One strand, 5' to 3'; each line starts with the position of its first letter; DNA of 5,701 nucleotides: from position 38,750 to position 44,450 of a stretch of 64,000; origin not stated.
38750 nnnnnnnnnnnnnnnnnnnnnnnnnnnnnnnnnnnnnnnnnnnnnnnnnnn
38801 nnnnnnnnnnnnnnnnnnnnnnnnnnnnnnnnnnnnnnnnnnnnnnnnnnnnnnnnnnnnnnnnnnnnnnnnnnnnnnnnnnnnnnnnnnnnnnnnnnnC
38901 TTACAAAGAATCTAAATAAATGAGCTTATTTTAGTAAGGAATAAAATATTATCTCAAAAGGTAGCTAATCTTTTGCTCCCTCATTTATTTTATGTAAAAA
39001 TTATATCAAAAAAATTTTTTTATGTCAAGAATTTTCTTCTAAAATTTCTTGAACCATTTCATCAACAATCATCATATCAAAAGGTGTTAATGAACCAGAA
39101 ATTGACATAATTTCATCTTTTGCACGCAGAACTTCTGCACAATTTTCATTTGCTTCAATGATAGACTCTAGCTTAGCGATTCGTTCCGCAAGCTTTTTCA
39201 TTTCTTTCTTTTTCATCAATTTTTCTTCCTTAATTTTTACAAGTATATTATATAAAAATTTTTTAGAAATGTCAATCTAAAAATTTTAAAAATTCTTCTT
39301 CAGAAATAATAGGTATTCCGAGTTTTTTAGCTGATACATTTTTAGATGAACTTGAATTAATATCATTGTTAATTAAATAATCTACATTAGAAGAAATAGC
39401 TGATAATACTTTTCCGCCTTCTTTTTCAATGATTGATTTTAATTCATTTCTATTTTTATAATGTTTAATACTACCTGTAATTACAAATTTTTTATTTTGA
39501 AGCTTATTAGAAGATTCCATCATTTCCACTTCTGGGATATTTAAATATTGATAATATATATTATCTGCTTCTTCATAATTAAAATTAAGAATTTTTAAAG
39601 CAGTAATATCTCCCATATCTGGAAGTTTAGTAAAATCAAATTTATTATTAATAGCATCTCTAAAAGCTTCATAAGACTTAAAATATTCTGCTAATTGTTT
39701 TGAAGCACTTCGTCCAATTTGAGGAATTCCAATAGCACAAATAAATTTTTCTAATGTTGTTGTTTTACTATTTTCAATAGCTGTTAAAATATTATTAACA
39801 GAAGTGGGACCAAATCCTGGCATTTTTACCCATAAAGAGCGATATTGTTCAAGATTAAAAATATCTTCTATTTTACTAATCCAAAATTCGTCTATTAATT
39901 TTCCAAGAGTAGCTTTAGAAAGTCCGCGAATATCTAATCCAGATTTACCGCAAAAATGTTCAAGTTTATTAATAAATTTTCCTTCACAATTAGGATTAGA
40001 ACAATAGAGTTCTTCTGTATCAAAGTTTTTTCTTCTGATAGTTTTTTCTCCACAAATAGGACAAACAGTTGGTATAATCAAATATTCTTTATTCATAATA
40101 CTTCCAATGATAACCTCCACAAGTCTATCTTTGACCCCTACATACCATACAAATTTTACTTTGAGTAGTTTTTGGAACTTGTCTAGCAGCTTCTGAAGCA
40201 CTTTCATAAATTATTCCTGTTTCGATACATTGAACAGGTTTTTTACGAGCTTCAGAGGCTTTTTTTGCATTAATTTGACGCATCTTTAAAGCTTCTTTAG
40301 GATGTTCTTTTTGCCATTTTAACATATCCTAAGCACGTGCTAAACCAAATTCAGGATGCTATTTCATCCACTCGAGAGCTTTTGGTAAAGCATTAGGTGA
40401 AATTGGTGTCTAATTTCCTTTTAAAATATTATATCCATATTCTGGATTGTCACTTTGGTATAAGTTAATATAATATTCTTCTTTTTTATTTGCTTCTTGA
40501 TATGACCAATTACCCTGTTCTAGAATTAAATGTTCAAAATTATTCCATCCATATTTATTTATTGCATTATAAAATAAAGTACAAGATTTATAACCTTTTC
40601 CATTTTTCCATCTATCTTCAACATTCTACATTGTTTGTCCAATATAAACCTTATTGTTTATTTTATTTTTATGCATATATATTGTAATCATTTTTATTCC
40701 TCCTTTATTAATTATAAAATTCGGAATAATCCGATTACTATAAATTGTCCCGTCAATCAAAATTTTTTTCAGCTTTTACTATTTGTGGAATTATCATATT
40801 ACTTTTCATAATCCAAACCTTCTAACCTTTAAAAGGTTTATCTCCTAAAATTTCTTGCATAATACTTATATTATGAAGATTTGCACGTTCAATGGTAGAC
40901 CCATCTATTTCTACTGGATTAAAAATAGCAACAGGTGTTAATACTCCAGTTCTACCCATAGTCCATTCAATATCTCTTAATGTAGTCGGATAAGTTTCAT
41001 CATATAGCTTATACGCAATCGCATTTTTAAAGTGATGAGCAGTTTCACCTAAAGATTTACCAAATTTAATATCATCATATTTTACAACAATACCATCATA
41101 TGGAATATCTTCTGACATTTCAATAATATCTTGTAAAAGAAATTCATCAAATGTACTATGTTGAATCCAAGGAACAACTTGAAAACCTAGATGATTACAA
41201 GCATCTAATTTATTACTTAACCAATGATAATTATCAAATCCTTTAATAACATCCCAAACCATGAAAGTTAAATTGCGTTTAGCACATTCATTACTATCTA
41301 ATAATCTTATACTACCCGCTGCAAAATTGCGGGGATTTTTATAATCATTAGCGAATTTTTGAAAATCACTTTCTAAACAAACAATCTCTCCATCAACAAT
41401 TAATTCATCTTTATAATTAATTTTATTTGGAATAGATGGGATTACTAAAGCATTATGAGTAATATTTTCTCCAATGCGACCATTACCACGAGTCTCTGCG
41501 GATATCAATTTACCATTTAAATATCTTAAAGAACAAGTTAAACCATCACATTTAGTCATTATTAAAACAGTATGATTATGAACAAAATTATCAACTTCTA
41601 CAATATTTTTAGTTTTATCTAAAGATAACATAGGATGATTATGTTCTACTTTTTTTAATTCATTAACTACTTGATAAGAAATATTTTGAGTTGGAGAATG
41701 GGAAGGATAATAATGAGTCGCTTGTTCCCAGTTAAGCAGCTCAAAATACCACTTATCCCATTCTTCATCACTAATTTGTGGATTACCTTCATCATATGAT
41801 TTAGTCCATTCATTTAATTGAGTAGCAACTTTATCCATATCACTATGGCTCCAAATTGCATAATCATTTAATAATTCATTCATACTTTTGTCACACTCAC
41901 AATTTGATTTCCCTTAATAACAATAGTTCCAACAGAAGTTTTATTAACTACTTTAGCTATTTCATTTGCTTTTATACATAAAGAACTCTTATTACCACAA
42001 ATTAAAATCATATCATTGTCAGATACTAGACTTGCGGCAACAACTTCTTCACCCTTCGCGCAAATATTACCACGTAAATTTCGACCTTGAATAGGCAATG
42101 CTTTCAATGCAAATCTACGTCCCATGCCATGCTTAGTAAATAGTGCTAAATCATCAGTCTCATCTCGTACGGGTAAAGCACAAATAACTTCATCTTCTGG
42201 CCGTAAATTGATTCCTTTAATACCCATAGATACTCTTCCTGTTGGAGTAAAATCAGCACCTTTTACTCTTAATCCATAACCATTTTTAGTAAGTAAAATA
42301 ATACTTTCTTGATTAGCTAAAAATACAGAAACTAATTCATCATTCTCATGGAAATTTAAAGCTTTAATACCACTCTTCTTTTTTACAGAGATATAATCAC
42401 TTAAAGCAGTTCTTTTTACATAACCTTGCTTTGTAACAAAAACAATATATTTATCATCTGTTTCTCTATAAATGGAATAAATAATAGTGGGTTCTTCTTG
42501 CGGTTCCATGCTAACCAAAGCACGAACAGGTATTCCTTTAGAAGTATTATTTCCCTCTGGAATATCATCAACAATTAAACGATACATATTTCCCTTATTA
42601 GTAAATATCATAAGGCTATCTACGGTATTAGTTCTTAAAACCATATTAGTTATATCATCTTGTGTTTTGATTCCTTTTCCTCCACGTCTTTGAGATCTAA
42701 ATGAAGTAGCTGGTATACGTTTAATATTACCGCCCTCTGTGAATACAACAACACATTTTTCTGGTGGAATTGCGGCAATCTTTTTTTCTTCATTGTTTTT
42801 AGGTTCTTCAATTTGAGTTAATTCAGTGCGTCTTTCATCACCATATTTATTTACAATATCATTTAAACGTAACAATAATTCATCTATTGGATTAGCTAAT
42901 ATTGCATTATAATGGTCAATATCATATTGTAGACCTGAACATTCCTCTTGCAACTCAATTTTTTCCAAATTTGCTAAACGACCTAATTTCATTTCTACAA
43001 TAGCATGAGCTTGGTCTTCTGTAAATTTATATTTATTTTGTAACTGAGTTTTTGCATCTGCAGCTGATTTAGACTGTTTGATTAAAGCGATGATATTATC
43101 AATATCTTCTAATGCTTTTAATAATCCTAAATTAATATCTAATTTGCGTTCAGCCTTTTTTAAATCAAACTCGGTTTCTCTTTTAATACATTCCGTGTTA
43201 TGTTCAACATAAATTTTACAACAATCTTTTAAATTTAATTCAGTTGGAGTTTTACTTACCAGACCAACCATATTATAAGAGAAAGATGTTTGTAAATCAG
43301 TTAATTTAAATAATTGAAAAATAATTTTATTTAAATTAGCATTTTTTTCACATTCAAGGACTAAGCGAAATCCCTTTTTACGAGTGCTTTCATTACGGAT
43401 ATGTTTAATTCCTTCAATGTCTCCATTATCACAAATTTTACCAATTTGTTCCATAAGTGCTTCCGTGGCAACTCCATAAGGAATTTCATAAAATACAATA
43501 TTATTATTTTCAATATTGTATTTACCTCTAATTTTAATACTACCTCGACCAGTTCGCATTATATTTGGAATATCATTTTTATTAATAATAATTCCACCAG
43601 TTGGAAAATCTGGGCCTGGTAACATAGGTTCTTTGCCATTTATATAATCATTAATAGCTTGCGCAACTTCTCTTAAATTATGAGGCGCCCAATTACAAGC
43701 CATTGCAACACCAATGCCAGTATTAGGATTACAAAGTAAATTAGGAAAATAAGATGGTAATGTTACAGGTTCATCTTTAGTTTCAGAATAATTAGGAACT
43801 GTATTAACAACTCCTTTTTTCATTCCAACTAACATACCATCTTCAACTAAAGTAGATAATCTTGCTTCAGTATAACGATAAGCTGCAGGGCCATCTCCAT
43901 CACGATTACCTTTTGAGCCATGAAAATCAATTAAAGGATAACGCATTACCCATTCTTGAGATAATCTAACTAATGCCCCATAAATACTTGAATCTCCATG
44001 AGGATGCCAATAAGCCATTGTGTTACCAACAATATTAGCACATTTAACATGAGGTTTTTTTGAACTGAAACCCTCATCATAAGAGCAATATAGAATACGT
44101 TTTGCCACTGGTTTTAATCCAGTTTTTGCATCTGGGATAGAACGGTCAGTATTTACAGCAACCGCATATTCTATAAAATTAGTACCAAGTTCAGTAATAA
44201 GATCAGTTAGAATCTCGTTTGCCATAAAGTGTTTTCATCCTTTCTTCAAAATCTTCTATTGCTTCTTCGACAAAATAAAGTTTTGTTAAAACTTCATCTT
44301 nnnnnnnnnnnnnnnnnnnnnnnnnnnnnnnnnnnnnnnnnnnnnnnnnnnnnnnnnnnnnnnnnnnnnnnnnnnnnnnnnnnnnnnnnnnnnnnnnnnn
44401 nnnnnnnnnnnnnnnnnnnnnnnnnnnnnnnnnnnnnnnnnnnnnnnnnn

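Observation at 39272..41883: ligA is split into two ORFs by a free-standing GIY-YIG endonuclease gene, with no intron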

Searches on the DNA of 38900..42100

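Call 5: search_rna_families(source=window, start=38900, end=42100, threshold=evalue, max_evalue=10, show_alignments=3)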
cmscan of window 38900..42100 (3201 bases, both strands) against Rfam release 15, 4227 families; matches with E-value up to 10: 3.
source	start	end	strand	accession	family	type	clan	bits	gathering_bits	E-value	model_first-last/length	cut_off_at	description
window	41317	41353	-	RF01302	snoU36a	Gene; snRNA; snoRNA; CD-box;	CL00051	17.3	45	7.4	1-90/90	no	SnoRNA U36a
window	41739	41799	-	RF01139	sR2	Gene; snRNA; snoRNA; CD-box;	-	14.9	42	4.4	1-57/57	no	Small nucleolar RNA sR2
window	41739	41799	-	RF01152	sR1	Gene; snRNA; snoRNA; CD-box;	-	14.4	45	1.7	1-57/57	no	Small nucleolar RNA sR1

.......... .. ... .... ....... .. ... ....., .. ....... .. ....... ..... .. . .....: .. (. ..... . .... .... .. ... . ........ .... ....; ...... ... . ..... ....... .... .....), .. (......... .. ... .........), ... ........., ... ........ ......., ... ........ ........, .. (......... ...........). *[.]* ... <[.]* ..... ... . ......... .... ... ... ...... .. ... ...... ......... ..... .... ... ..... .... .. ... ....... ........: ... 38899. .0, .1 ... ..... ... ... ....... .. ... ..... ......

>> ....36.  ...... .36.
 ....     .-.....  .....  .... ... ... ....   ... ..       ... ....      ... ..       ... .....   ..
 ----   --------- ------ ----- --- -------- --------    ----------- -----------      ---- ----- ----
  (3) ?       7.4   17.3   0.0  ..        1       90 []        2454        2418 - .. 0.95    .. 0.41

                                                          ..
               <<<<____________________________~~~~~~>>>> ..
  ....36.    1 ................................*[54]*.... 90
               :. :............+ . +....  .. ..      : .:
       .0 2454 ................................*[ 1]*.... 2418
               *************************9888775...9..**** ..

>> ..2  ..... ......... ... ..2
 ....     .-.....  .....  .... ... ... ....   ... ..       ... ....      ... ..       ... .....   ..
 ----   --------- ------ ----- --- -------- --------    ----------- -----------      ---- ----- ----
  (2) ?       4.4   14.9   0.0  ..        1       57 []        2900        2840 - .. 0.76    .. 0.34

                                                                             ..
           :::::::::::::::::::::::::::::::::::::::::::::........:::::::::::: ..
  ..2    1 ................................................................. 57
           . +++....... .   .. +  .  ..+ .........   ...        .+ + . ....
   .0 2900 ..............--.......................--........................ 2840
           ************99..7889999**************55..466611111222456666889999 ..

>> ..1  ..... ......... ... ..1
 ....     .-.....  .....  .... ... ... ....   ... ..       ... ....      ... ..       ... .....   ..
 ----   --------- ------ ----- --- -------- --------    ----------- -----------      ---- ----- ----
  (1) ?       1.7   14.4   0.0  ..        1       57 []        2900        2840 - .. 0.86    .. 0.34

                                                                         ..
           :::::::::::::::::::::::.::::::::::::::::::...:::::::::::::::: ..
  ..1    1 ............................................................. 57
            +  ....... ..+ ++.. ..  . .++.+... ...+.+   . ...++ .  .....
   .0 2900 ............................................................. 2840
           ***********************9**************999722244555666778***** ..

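Call 36: search_with_rna_model(model_id=R1, source=window, start=39000, end=42000, filters=off, max_evalue=10)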
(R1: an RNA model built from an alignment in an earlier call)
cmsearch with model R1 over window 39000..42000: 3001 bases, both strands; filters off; matches with E-value up to 10: 48.
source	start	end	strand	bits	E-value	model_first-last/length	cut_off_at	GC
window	39741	39827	-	8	0.38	1-148/148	no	0.25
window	40823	40851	+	7.3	0.56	1-148/148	no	0.24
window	40835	40897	-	6.7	0.76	1-148/148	no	0.29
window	41025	41058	-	6.4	0.91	1-148/148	no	0.29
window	41586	41616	-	6.2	1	1-148/148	no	0.16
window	39586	39643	-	5.5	1.5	1-148/148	no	0.24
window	41592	41653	+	5.2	1.8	1-148/148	no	0.23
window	41631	41688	-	5.1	1.9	1-148/148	no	0.21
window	39378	39407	+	5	2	1-148/148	no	0.23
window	39487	39517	-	4.9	2.1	1-148/148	no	0.19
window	39813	39862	+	4.8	2.2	1-148/148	no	0.3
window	41816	41873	+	4.5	2.5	1-148/148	no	0.29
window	40634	40665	-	4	3.4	1-148/148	no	0.19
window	41028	41118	+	3.9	3.4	1-148/148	no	0.27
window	39853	39916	-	3.8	3.7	1-148/148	no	0.23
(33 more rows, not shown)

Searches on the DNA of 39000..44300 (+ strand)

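Call 11: search_dna_similar(query=window:39000-44300:+, collection=phages, mode=distant, max_rows=15)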
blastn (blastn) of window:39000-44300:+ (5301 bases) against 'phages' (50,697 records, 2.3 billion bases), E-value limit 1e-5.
Records with a match: 10; places in all: 10; records where one place covers at least 80% of the query: 0.
Best place of each record, by identity: 60-80% 10.
By first word of the organism name: Bacteroides 6; Enterococcus 2; Staphylococcus 2.
By host as written in the record: Bacteroides intestinalis DSM 108646 6; Staphylococcus aureus 2; Enterococcus faecium 2111230062 1; Enterococcus faecium 1.
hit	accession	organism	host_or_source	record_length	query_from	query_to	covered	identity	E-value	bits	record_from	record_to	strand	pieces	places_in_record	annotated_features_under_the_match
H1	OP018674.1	Enterococcus phage vB_Efm_LG62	Enterococcus faecium 2111230062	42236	1522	1682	3%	71.0%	8e-11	77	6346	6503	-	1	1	intron associated endonuclease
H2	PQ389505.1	Enterococcus phage vB_EfKM29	Enterococcus faecium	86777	4472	4614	3%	72.5%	1e-7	66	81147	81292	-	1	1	DNA gyrase subunit A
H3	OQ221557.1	Bacteroides phage PhiCrAssBcn22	Bacteroides intestinalis DSM 108646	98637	1531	1620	2%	77.1%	3e-9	72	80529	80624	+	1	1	hypothetical protein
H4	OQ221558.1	Bacteroides phage PhiCrAssBcn23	Bacteroides intestinalis DSM 108646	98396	1531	1620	2%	77.1%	3e-9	72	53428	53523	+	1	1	hypothetical protein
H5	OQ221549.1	Bacteroides phage PhiCrAssBcn14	Bacteroides intestinalis DSM 108646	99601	1528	1616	2%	76.4%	1e-7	67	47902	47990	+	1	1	hypothetical protein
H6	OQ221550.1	Bacteroides phage PhiCrAssBcn15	Bacteroides intestinalis DSM 108646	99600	1528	1616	2%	76.4%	1e-7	67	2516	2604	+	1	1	hypothetical protein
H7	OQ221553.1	Bacteroides phage PhiCrAssBcn18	Bacteroides intestinalis DSM 108646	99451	1528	1616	2%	76.4%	1e-7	67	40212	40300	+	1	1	hypothetical protein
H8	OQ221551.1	Bacteroides phage PhiCrAssBcn16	Bacteroides intestinalis DSM 108646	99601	1528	1616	2%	76.4%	1e-7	67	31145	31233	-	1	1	hypothetical protein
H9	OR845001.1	Staphylococcus phage SA 1306 Kay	Staphylococcus aureus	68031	1902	1987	2%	75.6%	6e-6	62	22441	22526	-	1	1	record has no annotation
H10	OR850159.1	Staphylococcus phage SA 1298 Kay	Staphylococcus aureus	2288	1902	1987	2%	75.6%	6e-6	62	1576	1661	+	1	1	record has no annotation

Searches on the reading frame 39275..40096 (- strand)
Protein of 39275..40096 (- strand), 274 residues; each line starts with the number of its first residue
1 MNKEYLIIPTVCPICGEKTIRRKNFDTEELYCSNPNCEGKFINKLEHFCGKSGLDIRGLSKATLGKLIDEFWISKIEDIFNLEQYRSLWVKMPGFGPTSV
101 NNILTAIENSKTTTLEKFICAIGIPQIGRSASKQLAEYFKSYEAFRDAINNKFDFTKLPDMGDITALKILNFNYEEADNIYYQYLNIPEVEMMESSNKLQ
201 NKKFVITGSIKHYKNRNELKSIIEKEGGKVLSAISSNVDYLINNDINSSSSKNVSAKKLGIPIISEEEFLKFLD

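Call 10: search_protein_families(library=pfam, proteins=[window:39275-40096:-], max_evalue=0.01)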
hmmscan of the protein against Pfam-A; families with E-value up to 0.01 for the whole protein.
seq(274 aa): 6 families
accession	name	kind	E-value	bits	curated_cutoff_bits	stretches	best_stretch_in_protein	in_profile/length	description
PF00533.33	BRCT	-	1.4e-10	41.7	21.3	1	195-271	2-76/78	BRCA1 C Terminus (BRCT) domain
PF12826.13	HHH_2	-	5.9e-08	33.2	27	1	118-175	2-57/64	Helix-hairpin-helix motif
PF16589.12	BRCT_2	-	1.2e-07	32.3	27.3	1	199-267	3-68/86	BRCT domain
PF14520.12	HHH_5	-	2.1e-06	28.6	27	1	122-170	5-52/57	Helix-hairpin-helix domain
PF12738.14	PTCB-BRCT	-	0.0017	18.7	22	1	213-265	10-60/63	twin BRCT domain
PF03119.21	DNA_ligase_ZBD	-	0.0022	18.3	25.8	1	12-37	2-25/27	NAD-dependent DNA ligase C4 zinc finger domain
